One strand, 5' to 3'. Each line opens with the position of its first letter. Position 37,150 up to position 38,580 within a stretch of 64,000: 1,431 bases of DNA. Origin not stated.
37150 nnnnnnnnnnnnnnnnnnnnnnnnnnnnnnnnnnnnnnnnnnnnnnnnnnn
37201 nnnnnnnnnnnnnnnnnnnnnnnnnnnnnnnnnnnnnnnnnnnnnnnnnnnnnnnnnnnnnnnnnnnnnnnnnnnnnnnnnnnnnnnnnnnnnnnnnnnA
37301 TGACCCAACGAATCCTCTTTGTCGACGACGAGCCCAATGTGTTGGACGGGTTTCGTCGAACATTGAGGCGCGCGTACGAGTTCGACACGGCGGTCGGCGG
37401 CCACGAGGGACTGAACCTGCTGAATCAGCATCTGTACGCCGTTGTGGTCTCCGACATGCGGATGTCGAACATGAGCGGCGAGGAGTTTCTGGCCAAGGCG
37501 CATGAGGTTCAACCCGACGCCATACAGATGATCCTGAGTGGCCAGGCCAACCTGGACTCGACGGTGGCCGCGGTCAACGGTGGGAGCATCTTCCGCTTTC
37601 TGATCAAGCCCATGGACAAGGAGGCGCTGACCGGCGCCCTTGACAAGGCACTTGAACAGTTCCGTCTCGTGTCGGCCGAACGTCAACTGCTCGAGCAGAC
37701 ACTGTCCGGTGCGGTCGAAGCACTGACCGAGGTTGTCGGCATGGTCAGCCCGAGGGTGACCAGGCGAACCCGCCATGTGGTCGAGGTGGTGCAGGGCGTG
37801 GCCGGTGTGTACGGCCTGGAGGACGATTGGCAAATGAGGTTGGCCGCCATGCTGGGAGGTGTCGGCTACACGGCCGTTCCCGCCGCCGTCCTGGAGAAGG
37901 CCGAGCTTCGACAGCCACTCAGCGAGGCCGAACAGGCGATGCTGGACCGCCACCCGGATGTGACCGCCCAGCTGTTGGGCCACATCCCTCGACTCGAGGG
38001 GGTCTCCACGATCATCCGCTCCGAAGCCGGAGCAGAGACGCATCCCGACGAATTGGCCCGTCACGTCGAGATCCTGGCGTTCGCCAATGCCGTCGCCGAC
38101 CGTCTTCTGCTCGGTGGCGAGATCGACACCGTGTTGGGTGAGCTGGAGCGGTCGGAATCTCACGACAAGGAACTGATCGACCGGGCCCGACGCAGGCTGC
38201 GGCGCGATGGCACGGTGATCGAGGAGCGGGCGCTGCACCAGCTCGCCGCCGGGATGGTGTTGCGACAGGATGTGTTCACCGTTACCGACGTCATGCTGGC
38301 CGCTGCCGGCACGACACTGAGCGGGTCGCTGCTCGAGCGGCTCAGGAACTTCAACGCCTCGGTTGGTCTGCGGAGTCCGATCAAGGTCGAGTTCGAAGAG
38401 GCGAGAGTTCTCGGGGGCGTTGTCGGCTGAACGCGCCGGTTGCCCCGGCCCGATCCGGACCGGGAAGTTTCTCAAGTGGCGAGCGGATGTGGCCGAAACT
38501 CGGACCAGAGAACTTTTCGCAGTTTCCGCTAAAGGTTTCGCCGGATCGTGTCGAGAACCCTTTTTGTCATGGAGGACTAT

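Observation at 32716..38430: Divergent two-kinase / two-regulator locus whose outputs are HDOD and degenerate HD domains rather than DNA-binding domains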

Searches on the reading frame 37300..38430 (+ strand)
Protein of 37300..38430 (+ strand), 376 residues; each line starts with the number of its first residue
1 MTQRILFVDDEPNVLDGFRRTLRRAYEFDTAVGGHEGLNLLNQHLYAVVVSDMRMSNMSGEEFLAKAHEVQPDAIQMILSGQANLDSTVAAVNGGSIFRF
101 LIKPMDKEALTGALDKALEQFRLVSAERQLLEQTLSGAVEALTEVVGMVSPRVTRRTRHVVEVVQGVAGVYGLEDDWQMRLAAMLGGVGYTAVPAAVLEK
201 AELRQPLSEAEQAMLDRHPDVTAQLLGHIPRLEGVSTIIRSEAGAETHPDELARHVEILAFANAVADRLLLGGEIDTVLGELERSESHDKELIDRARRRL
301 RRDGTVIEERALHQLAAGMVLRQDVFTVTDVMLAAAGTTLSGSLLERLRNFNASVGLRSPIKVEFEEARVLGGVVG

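Call 4: search_protein_families(library=pfam, proteins=[window:37300-38430:+], max_evalue=0.1)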
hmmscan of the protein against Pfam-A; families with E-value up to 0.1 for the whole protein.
window:37300-38430:+ (376 aa): 2 families
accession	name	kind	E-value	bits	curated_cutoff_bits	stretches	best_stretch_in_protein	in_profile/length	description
PF13487.12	HD_5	-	3e-15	56.8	27.2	1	142-239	3-102/170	HD domain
PF00072.30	Response_reg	-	1.3e-14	54.8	30.2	1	5-114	1-110/111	Response regulator receiver domain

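Call 5: search_protein_families(library=ncbifam, proteins=[window:37300-38430:+], max_evalue=0.1)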
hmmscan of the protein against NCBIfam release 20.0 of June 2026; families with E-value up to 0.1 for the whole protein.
window:37300-38430:+ (376 aa): 58 families (the best 25 are shown)
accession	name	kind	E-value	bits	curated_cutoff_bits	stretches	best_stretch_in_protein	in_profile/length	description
NF053512.1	nitric_RR_NosR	exception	1.6e-54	185.6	400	3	5-165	1-161/422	response regulator c-di-GMP phosphodiesterase, NosR family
NF011695.0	PRK15115.1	equivalog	6.1e-20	71.4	763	1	3-127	7-131/445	two-component system response regulator GlrR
NF047793.1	ResRegPgtA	equivalog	2.7e-13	49.5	650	1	2-138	5-141/414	two-component system response regulator PgtA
NF008469.0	PRK11361.1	equivalog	3.7e-13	49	714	1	2-165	4-164/461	acetoacetate metabolism transcriptional regulator AtoC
NF006900.1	PRK09390.1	equivalog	1.1e-11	44.7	255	1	5-129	7-131/203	response regulator FixJ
NF033791.1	ActR_PrrA_rreg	equivalog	2.2e-11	44.1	250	1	4-117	3-116/173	ActR/PrrA/RegA family redox response regulator transcription factor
TIGR01818.1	ntrC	equivalog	3.2e-11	42.7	558.6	1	5-123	1-119/463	nitrogen regulation protein NR(I)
NF007689.0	PRK10365.1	equivalog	6.5e-11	41.7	760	1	5-137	8-140/441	sigma-54-dependent response regulator transcription factor ZraR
NF051870.1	NAssimRespRegNtrX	equivalog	2.8e-10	39.7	600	1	4-136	3-142/452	nitrogen assimilation response regulator NtrX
NF052313.1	T9SS_RR_PorX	equivalog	7.2e-10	38.2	300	1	4-129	2-127/513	T9SS response regulator signal transducer PorX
NF045505.1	RR_RssB_Pseudo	equivalog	1.1e-09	37.9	700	1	5-138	8-141/394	two-component system response regulator RssB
NF046026.1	HisKinCckACaul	equivalog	4.3e-09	35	1000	1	4-118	560-676/678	cell cycle histidine kinase CckA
NF046020.1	HisKinCckABruc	equivalog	9e-09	33.7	1000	1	3-114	750-863/868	cell cycle histidine kinase CckA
NF008176.1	PRK10923.1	equivalog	1.2e-08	34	620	1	5-129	6-130/469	nitrogen regulation protein NR(I)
NF007935.0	PRK10651.1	equivalog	1.9e-08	33.8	250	1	3-162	7-165/216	two-component system response regulator NarL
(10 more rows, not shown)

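Call 9: find_homologous_proteins(query=window:37300-38430:+, max_evalue=0.00001)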
Query window:37300-38430:+ (376 aa): 2487 proteins with E <= 0.00001 among 8000 candidates; the best 120 are listed.
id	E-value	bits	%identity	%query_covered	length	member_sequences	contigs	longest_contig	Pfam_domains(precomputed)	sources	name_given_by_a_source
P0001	4.1e-234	794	100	100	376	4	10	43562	PF13487.13,PF00072.31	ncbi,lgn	-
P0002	3.7e-173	594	75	99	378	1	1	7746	PF13487.13,PF00072.31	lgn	-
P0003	1.3e-169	582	77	97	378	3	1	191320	PF13487.13,PF00072.31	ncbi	-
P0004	5.0e-169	580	76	99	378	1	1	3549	PF13487.13,PF00072.31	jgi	jgi:response regulator RpfG family c-di-GMP phosphodiesterase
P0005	1.2e-168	579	76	99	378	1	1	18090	PF13487.13,PF00072.31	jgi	jgi:response regulator RpfG family c-di-GMP phosphodiesterase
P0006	1.0e-160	553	71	99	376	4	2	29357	PF13487.13,PF00072.31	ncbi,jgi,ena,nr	ncbi:MAG: response regulator [Acidimicrobiia bacterium]|nr:response regulator [Acidimicrobiia bacter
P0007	5.3e-156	537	69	99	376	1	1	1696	PF13487.13,PF00072.31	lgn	-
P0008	1.4e-152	526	70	99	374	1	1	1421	PF13487.13,PF00072.31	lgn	-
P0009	1.7e-149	516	68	99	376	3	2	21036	PF13487.13,PF00072.31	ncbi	-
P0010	9.6e-149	513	67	99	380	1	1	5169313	PF13487.13,PF00072.31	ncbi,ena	-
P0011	3.7e-148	511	67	99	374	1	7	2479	PF13487.13,PF00072.31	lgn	-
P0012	1.1e-147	510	67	99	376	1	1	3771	PF13487.13,PF00072.31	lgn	-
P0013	5.7e-131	455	60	97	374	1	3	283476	PF13487.13,PF00072.31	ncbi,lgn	ncbi:MAG: HD domain-containing phosphohydrolase [Actinomycetota bacterium]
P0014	2.9e-128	446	61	97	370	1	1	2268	PF13487.13,PF00072.31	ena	-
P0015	3.3e-127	443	60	98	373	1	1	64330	PF13487.13,PF00072.31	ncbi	-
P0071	4.2e-71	258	39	97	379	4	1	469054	PF13487.13,PF00072.31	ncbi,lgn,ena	-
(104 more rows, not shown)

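Call 11: find_encoding_contigs(protein=P0010, flank=10000, max_places=2)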
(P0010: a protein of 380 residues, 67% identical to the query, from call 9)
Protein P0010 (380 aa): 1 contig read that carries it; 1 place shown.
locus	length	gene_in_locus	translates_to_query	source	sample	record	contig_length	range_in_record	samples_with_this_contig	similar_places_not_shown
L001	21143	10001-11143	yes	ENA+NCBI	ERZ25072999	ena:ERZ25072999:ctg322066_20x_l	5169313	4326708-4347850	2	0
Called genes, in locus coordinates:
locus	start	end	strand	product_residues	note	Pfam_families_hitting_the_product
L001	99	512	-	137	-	PF00472:RF-1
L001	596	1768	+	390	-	PF18029:Glyoxalase_6, PF02522:Antibiotic_NAT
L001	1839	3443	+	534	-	PF03485:Arg_tRNA_synt_N, PF00750:tRNA-synt_1d, PF05746:DALR_1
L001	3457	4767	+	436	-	PF00278:Orn_DAP_Arg_deC, PF02784:Orn_Arg_deC_N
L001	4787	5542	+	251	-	PF00106:adh_short, PF01370:Epimerase, PF13561:adh_short_C2, PF08659:KR, PF23441:SDR (weak)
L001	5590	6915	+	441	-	PF25145:NfeD1b_N, PF01343:Peptidase_S49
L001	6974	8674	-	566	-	PF00989:PAS (faint), PF08448:PAS_4, PF13426:PAS_9 (faint), PF08448:PAS_4, PF02518:HATPase_c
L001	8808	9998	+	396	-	PF00072:Response_reg, PF08668:HDOD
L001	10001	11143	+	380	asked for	PF00072:Response_reg, PF13487:HD_5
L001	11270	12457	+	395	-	PF00072:Response_reg, PF08668:HDOD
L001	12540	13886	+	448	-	PF03447:NAD_binding_3, PF00742:Homoserine_dh, PF01842:ACT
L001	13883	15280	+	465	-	PF14821:Thr_synth_N, PF00291:PALP, PF24857:THR4_C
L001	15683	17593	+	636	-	PF07497:Rho_RNA_bind, PF00006:ATP-synt_ab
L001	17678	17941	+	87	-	PF01197:Ribosomal_L31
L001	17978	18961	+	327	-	-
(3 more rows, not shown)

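Call 12: find_encoding_contigs(protein=P0071, flank=10000, max_places=2)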
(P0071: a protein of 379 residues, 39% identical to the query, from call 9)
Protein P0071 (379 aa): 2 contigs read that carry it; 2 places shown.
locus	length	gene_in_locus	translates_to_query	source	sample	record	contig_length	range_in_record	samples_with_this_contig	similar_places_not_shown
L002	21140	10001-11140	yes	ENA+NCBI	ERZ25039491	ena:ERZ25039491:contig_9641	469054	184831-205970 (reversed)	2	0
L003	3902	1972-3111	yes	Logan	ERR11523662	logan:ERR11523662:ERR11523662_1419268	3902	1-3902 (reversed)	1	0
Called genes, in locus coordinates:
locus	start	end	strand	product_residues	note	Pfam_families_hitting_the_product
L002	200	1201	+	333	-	PF07715:Plug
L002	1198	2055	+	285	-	-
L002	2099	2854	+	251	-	PF00593:TonB_dep_Rec_b-barrel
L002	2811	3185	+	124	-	-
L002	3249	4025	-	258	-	PF05569:Peptidase_M56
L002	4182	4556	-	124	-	PF03965:Penicillinase_R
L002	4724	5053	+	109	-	PF12802:MarR_2, PF12840:HTH_20, PF01022:HTH_5, PF01047:MarR (faint), PF13412:HTH_24 (weak)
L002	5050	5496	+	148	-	PF08327:AHSA1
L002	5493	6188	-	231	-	-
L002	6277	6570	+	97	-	-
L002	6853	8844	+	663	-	PF00672:HAMP, PF02518:HATPase_c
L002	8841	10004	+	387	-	PF00072:Response_reg, PF08668:HDOD, PF01966:HD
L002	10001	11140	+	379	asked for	PF00072:Response_reg, PF13487:HD_5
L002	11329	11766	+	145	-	PF02566:OsmC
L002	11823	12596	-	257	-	-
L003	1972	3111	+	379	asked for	PF00072:Response_reg, PF13487:HD_5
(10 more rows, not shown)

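Call 13: find_related_loci(query=A1, collection=genome_contigs, flank=10000)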
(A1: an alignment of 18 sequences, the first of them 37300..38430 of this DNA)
Query A1 (376 aa) in genome_contigs; peptide patterns used: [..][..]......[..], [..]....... (x = any residue, [..] = any of these).
600 stretches matched a pattern (row limit reached: there are more); 561 encode a relative of the query (tblastn E <= 1e-3); the best 80 are kept; 80 distinct loci.
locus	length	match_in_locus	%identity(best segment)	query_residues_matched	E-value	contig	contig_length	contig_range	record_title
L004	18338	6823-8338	68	1-372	7e-160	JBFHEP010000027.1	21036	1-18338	MAG: Acidimicrobiales bacterium isolate Mix_sand07.2021.05.G.102 k141_1238642_length_21036_cov_18.9024, whole genome sho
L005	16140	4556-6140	40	1-364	1e-76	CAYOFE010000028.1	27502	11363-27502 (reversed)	MAG TPA_asm: uncultured Chromatiaceae bacterium isolate binchicken_co107_24 genome assembly, contig: NODE_4306_length_27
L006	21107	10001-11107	37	1-363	5e-73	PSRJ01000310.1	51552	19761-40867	MAG: Terriglobia bacterium isolate subdivision3 Amazon FNV 2010 0 2 1 contig_75_37459475_length_51552_multi_4_in_0_out_1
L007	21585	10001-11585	38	4-376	1e-72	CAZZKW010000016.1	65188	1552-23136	MAG TPA_asm: uncultured Woeseiaceae bacterium isolate SRP128015_co1_142 genome assembly, contig: NODE_254_length_65188_c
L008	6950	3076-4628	37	1-363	6e-72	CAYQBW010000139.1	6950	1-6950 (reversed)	MAG TPA_asm: uncultured Planctomycetia bacterium isolate binchicken_co188_373 genome assembly, contig: NODE_10926_length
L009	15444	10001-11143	37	1-363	3e-71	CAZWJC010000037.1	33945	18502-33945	MAG TPA_asm: uncultured Verrucomicrobiota bacterium isolate SRP220891_co2_456 genome assembly, contig: NODE_1871_length_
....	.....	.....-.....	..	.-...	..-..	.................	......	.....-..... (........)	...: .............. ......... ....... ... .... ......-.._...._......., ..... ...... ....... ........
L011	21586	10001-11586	39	1-357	9e-70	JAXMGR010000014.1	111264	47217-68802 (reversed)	MAG: Steroidobacteraceae bacterium isolate STL-PRO118 C4.200.fa-14, whole genome shotgun sequence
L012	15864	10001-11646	40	4-367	7e-70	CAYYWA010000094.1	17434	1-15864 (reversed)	MAG TPA_asm: uncultured Sorangium sp. isolate SRP144015_co1_1 genome assembly, contig: NODE_1621_length_17434_cov_9.1359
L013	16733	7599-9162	39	1-363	2e-69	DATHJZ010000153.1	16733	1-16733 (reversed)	MAG TPA_asm: Steroidobacteraceae bacterium isolate SMAG_U12565 k141_279540, whole genome shotgun sequence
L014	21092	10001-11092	37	1-351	3e-69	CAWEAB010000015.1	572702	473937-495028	MAG: uncultured Acidobacteriaceae bacterium isolate MFD01476.bin.2.25 genome assembly, contig: contig_44073, whole genom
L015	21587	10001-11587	38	1-363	6e-69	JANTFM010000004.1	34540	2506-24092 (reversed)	MAG: Acidobacteria bacterium isolate bin100110 c_000000000756, whole genome shotgun sequence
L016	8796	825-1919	38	4-363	1e-67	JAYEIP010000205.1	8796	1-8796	MAG: Actinomycetota bacterium isolate MAG188 MAG188_205, whole genome shotgun sequence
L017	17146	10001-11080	37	1-352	5e-68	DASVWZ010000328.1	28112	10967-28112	MAG TPA_asm: Terriglobales bacterium isolate SMAG_U2562 k141_37632, whole genome shotgun sequence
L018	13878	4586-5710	36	1-363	2e-67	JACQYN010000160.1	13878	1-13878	MAG: Deltaproteobacteria bacterium isolate NC_groundwater_1542_Pr4_S-0.65um_58_23 SR1-18-Sp65_coassembly_scaffold_295842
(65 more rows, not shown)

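Call 17: find_encoding_contigs(protein=P0003, flank=10000, max_places=2)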
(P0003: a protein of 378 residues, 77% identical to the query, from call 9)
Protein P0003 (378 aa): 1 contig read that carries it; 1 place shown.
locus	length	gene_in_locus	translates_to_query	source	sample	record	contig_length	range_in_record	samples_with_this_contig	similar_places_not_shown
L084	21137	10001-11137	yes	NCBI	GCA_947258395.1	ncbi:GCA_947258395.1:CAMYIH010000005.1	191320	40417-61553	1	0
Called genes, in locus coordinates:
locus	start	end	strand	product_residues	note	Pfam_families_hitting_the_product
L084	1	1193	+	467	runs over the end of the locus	PF01842:ACT (weak), PF00390:malic, PF03949:Malic_M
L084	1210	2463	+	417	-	PF00144:Beta-lactamase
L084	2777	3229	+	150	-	PF20181:DUF6544, PF21900:DUF6920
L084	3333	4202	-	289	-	PF03328:HpcH_HpaI, PF15617:C-C_Bond_Lyase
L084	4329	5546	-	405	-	PF03328:HpcH_HpaI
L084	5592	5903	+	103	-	PF04237:YjbR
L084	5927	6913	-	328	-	PF00561:Abhydrolase_1, PF12146:Hydrolase_4, PF12697:Abhydrolase_6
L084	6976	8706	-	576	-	PF00989:PAS (faint), PF08448:PAS_4, PF13426:PAS_9 (faint), PF08448:PAS_4, PF02518:HATPase_c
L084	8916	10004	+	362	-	PF00072:Response_reg, PF08668:HDOD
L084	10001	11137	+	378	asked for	PF00072:Response_reg, PF13487:HD_5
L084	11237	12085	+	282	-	-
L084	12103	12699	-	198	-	-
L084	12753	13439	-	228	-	PF00578:AhpC-TSA, PF08534:Redoxin (weak)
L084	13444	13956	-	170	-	PF13673:Acetyltransf_10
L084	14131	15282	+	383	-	PF02515:CoA_transf_3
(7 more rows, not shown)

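Call 18: find_encoding_contigs(protein=P0006, flank=10000, max_places=2)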
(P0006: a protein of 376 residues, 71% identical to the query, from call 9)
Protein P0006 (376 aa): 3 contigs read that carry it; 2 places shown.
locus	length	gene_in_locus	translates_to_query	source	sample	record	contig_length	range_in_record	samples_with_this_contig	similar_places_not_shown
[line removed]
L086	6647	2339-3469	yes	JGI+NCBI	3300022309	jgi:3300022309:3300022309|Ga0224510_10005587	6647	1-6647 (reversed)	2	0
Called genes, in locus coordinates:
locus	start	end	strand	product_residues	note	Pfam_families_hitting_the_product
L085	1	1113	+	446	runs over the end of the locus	PF01261:AP_endonuc_2 (faint), PF27526:XylA2_C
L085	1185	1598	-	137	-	PF00472:RF-1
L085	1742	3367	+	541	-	PF03485:Arg_tRNA_synt_N, PF00750:tRNA-synt_1d, PF05746:DALR_1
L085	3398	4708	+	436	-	PF00278:Orn_DAP_Arg_deC, PF02784:Orn_Arg_deC_N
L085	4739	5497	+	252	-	PF00106:adh_short, PF01370:Epimerase, PF08659:KR, PF13561:adh_short_C2, PF23441:SDR (weak)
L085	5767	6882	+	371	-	PF25145:NfeD1b_N, PF01343:Peptidase_S49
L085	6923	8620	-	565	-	PF00989:PAS (faint), PF08448:PAS_4, PF13426:PAS_9 (weak), PF08448:PAS_4 (weak), PF02518:HATPase_c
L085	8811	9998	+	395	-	PF00072:Response_reg, PF08668:HDOD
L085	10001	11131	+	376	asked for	PF00072:Response_reg, PF13487:HD_5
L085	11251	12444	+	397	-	PF00072:Response_reg, PF08668:HDOD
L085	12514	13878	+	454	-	PF03447:NAD_binding_3, PF00742:Homoserine_dh, PF01842:ACT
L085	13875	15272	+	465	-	PF14821:Thr_synth_N, PF00291:PALP, PF24857:THR4_C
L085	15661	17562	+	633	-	PF07497:Rho_RNA_bind, PF00006:ATP-synt_ab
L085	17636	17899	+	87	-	PF01197:Ribosomal_L31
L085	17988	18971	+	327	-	-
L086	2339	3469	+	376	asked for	PF00072:Response_reg, PF13487:HD_5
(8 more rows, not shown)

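Call 23: search_solved_structures(query=window:37300-38430:+, max_evalue=0.01, show_alignments=0)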
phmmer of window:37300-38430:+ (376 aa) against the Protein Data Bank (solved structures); distinct sequences matched with E-value up to 0.01: 122 (the best 60 are shown).
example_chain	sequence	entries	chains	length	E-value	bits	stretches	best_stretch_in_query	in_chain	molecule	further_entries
3kcn_A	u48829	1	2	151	5.8e-23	85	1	2-140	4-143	Adenylate cyclase homolog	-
2rjn_A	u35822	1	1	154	3.7e-16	62.7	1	4-134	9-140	Response regulator receiver:Metal-dependent phosphohydrolase, HD subdomain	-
2jk1_A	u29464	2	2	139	1.2e-15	61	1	4-132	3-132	HYDROGENASE TRANSCRIPTIONAL REGULATORY PROTEIN HUPR1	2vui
2vuh_B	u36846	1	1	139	4.2e-15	59.2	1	4-132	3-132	HYDROGENASE TRANSCRIPTIONAL REGULATORY PROTEIN HUPR1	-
3crn_A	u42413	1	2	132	2.1e-13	53.6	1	3-118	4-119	Response regulator receiver domain protein, CheY-like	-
3jte_A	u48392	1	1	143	6.5e-12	48.7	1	4-130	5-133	Response regulator receiver protein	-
6swl_A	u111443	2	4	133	2.8e-11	46.6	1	4-120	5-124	Two-component response regulator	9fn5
3hv2_A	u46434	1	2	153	9.8e-11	44.8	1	4-122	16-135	Response regulator/HD domain protein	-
9qih_A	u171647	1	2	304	3.3e-09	39.8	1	3-120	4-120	SenB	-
1zit_A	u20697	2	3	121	5.4e-09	39.1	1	3-121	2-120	transcriptional regulator (NtrC family)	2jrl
1qkk_A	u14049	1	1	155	1.5e-08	37.6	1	5-141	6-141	C4-DICARBOXYLATE TRANSPORT TRANSCRIPTIONAL REGULATORY PROTEIN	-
1yio_A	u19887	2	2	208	2.1e-08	37.2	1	5-145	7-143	response regulatory protein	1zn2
3dzd_A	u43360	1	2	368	2.7e-08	36.8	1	4-129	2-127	Transcriptional regulator (NtrC family)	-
1l5y_A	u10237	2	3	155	5.1e-08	35.9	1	5-141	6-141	C4-DICARBOXYLATE TRANSPORT TRANSCRIPTIONAL REGULATORY PROTEIN DCTD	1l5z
3rqi_A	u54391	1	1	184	5.4e-08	35.8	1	5-120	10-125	Response regulator protein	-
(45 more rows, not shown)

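Call 36: predict_structure(alignment_id=A2)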
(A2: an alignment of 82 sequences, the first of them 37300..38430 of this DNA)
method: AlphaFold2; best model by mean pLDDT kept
length: 376 residues; sequences in the alignment: 82
mean_pLDDT: 86.0   pTM: 0.62
mean pLDDT of the five models: 86.0, 85.9, 85.7, 84.6, 83.4
residues with pLDDT >= 90: 173; 70-90: 172; 50-70: 23; < 50: 8
segments of 3 or more residues with pLDDT < 50: 369-376
pLDDT, mean of each block of 10 residues (from residue 1): 92 90 91 95 94 88 90 90 64 69 85 93 87 79 72 86 93 91 90 87 89 91 86 91 90 95 92 87 91 89 76 90 87 83 90 90 74 32
secondary structure, 60 per line:
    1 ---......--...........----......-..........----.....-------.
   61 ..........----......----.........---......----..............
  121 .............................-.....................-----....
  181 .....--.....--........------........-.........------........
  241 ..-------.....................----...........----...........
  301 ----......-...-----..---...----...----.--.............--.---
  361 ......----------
elements in order: E4-9 H12-22 E27-32 H34-43 E48-52 H60-70 E75-80 H85-93 E97-102 H107-149 H151-171 H177-185 H188-192 H195-202 H209-216 H218-226 H233-242 H250-270 H275-285 H290-300 E305-310 E325-327 E332-334 H342-354 E361-366

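Call 43: fold_search(model_id=the predicted structure, library=pdb)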
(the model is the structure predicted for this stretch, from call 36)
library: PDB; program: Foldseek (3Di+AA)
matches with E <= 10: 1363; with E <= 0.001: 511
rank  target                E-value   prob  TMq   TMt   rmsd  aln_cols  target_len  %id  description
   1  3kcn_B                6.9e-10  1.00  0.34  0.90   1.4       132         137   33  The crystal structure of adenylate cyclase from Rhodopirellula baltica (released 2009-11-17)
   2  3kcn_A                7.7e-10  1.00  0.34  0.92   1.3       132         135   33  The crystal structure of adenylate cyclase from Rhodopirellula baltica (released 2009-11-17)
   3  2vuh                  4.3e-09  1.00  0.34  0.93   1.5       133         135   28  Crystal structure of the D55E mutant of the HupR receiver domain (released 2008-11-11)
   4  2vui                  7.1e-09  1.00  0.34  0.89   1.8       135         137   32  Crystal structure of the HupR receiver domain in inhibitory phospho- state (released 2008-11-11)
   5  3crn_B                7.9e-09  1.00  0.31  0.91   1.5       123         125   27  Crystal structure of response regulator receiver domain protein (CheY-like) from Methanospirillum hungatei JF-1 (released 2008-04-22)
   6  8p6f_B                1.0e-08  1.00  0.30  0.23  16.3       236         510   19  Crystal structure of PorX-Fj (released 2024-04-03)
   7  8ted_B                1.0e-08  1.00  0.30  0.23  16.1       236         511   20  PorX primitive orthorhombic crystal form (released 2024-04-17)
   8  3crn_A                1.1e-08  1.00  0.33  0.93   1.3       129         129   26  Crystal structure of response regulator receiver domain protein (CheY-like) from Methanospirillum hungatei JF-1 (released 2008-04-22)
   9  8p6f_A                1.5e-08  1.00  0.30  0.23  17.0       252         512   19  Crystal structure of PorX-Fj (released 2024-04-03)
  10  7pvk_A                1.6e-08  1.00  0.30  0.23  17.7       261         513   16  X-ray structure of dimeric PorX (T272A mutant), in complex with pGpG. (released 2022-12-14)
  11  8tef_A                1.8e-08  1.00  0.30  0.22  13.9       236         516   19  PorX primitive monoclinic crystal form (released 2024-04-17)
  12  8tef_C                1.9e-08  1.00  0.30  0.23  14.3       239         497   19  PorX primitive monoclinic crystal form (released 2024-04-17)
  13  8thp_A                2.4e-08  1.00  0.30  0.23  16.1       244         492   19  PorX phosphatase null mutant (T271V) (released 2024-04-17)
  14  2jk1                  3.2e-08  1.00  0.33  0.84   2.2       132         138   32  Crystal structure of the wild-type HupR receiver domain (released 2008-11-11)
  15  8tef_D                3.4e-08  1.00  0.30  0.22  16.0       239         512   19  PorX primitive monoclinic crystal form (released 2024-04-17)
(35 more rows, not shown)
